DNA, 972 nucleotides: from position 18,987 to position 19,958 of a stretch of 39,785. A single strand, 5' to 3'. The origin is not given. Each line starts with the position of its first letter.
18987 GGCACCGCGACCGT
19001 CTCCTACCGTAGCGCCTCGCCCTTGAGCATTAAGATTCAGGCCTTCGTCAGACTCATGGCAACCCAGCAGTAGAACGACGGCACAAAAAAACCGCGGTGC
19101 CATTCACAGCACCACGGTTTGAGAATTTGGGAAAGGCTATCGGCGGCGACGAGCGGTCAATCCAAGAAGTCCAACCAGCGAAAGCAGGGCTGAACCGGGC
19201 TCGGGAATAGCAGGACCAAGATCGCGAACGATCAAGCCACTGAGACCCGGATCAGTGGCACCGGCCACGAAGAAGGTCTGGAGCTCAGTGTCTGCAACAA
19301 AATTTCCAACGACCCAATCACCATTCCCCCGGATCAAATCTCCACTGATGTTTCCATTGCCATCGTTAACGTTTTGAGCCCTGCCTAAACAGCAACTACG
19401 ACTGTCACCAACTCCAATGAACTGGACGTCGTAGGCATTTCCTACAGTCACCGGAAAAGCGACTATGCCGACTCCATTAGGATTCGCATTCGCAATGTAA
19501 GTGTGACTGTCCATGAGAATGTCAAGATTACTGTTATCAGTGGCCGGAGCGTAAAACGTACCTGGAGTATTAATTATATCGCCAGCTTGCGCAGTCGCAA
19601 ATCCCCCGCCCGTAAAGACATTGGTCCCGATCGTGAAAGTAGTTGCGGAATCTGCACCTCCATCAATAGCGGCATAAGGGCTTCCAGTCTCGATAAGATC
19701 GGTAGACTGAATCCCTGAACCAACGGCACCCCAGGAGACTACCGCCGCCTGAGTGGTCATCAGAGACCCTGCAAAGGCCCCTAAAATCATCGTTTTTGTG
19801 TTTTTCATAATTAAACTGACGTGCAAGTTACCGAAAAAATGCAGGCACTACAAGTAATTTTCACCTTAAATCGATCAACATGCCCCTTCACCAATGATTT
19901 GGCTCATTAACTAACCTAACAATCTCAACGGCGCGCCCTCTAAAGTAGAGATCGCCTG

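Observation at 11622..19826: Three neighbouring genes share an unassigned ~190-aa N-terminal domain with a conserved vicinal-cysteine motif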

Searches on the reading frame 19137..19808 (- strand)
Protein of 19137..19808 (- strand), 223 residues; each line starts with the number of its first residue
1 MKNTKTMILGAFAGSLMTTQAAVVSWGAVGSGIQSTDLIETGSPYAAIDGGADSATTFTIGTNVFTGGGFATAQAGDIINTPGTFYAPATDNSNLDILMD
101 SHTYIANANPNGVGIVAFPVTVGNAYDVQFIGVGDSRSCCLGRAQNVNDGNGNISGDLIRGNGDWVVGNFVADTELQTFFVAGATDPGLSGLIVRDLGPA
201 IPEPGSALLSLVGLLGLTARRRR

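Call 3: search_protein_families(library=pfam, proteins=[window:19137-19808:-], max_evalue=0.1)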
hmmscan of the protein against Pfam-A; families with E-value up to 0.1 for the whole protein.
window:19137-19808:- (223 aa): 1 family
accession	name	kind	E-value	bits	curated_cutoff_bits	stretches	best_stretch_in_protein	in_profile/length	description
PF07589.16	PEP-CTERM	-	0.0015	18.9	20.7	1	200-222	1-24/24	PEP-CTERM motif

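Call 4: search_protein_families(library=ncbifam, proteins=[window:19137-19808:-], max_evalue=0.1)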
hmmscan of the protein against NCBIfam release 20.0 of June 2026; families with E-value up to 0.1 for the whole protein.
window:19137-19808:- (223 aa): 4 families
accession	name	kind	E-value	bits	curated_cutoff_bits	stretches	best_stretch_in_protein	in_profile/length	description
NF038120.1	PEP_CTERM_QFxxD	subfamily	0.0014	18.5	80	1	200-223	192-215/215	NF038120 family PEP-CTERM protein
NF041927.1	Xrt_dep_XDP1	equivalog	0.0021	18.1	125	1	200-223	218-241/242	exosortase-dependent surface protein XDP1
NF038129.1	PEP_NF038129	equivalog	0.0045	16.8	65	1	197-223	161-193/194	NF038129 family PEP-CTERM protein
TIGR02595.1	PEP_CTERM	domain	0.0054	17.5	16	1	201-223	1-23/24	PEP-CTERM sorting domain-containing protein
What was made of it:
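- On PEP-CTERM sorting signal (TIGR02595 / PF07589), protein C only: Pfam PF07589 scores 18.9, just below its cut-off of 20.7 (calls 3, 4).
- Checked: C has a PEP-CTERM tail scoring 17.5 bits against the TIGR02595 cut-off of 16 (calls 3, 4).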
